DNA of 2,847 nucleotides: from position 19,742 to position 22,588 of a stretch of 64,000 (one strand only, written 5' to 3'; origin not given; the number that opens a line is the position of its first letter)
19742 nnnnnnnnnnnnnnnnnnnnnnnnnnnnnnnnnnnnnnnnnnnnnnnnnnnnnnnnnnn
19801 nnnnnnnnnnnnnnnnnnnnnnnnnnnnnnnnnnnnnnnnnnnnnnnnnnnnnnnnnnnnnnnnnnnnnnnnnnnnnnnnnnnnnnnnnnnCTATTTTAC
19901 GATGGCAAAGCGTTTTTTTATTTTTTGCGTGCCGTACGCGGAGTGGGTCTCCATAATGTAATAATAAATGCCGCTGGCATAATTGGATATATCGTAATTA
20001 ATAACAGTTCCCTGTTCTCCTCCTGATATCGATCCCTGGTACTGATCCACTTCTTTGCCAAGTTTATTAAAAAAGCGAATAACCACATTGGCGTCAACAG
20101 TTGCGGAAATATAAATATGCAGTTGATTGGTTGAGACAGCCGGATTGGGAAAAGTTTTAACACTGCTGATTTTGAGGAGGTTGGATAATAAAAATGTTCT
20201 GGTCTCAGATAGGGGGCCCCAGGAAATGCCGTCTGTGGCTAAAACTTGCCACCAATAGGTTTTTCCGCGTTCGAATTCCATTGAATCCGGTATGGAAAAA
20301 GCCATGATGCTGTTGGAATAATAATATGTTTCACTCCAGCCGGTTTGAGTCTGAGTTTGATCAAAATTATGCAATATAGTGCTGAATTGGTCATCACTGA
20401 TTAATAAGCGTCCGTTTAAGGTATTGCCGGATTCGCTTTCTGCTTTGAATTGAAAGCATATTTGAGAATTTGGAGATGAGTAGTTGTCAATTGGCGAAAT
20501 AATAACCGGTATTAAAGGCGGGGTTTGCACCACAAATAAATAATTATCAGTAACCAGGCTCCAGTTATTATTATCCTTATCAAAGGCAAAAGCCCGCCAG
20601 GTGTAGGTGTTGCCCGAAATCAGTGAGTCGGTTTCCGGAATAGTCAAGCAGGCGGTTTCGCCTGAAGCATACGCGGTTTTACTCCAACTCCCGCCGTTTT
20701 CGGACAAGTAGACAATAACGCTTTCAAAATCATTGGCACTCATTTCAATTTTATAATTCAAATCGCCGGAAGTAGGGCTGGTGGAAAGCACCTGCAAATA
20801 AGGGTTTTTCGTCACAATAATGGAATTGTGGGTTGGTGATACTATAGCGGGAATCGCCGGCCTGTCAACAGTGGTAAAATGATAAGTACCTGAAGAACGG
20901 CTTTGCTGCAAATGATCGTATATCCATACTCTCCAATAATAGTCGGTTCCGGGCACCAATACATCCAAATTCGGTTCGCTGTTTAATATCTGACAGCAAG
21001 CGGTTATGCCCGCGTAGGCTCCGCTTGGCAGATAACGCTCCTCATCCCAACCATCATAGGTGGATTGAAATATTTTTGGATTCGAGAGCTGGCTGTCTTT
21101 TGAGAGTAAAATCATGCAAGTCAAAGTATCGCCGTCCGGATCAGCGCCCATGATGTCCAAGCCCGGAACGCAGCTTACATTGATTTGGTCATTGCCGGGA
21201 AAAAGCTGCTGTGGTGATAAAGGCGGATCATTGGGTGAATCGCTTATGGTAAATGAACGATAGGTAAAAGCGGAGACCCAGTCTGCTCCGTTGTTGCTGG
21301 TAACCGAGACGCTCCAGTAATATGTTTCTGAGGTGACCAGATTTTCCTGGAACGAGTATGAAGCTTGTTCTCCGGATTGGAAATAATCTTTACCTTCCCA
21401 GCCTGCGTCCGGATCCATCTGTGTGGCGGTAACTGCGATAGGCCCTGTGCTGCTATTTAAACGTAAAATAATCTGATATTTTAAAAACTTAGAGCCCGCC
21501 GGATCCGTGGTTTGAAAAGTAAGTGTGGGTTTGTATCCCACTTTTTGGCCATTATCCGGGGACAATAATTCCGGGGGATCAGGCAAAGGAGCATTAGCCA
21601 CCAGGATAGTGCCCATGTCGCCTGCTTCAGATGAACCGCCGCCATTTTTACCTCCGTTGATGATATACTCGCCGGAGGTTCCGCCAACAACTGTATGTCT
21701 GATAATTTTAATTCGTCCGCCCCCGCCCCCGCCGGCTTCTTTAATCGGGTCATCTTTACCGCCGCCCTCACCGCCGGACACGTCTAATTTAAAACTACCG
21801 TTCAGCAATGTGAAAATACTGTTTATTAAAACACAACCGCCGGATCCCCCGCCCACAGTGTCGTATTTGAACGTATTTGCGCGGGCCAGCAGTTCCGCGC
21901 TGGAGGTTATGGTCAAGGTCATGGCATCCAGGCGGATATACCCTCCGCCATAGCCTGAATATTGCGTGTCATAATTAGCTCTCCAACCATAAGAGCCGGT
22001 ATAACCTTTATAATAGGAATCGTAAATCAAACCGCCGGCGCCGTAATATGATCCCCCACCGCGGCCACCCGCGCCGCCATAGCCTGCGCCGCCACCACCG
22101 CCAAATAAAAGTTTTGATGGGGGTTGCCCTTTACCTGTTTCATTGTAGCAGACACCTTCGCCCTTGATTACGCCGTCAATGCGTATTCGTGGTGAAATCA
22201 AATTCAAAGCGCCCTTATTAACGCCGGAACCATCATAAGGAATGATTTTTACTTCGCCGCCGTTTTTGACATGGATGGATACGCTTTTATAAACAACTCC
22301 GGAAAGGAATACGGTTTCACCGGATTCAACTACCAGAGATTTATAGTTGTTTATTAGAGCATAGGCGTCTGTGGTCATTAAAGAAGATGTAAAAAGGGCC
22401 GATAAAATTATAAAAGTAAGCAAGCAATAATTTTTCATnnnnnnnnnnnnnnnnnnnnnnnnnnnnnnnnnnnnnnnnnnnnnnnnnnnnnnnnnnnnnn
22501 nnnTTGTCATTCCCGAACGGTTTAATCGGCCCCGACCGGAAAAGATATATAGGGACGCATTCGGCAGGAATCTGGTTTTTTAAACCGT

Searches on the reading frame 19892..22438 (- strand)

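Call 57: search_protein_families(library=pfam, proteins=[window:19892-22438:-], max_evalue=0.001)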
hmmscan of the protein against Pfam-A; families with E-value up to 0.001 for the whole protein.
window:19892-22438:- (848 aa): 2 families
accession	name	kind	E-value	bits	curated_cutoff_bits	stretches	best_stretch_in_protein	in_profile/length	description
PF25788.1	Ig_Rha78A_N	-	7e-09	36.3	27.4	0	303-388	19-94/105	Rha78A-like, N-terminal immunoglobulin domain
PF18962.6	Por_Secre_tail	-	1.2e-06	29.2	27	1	763-840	2-73/75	Secretion system C-terminal sorting domain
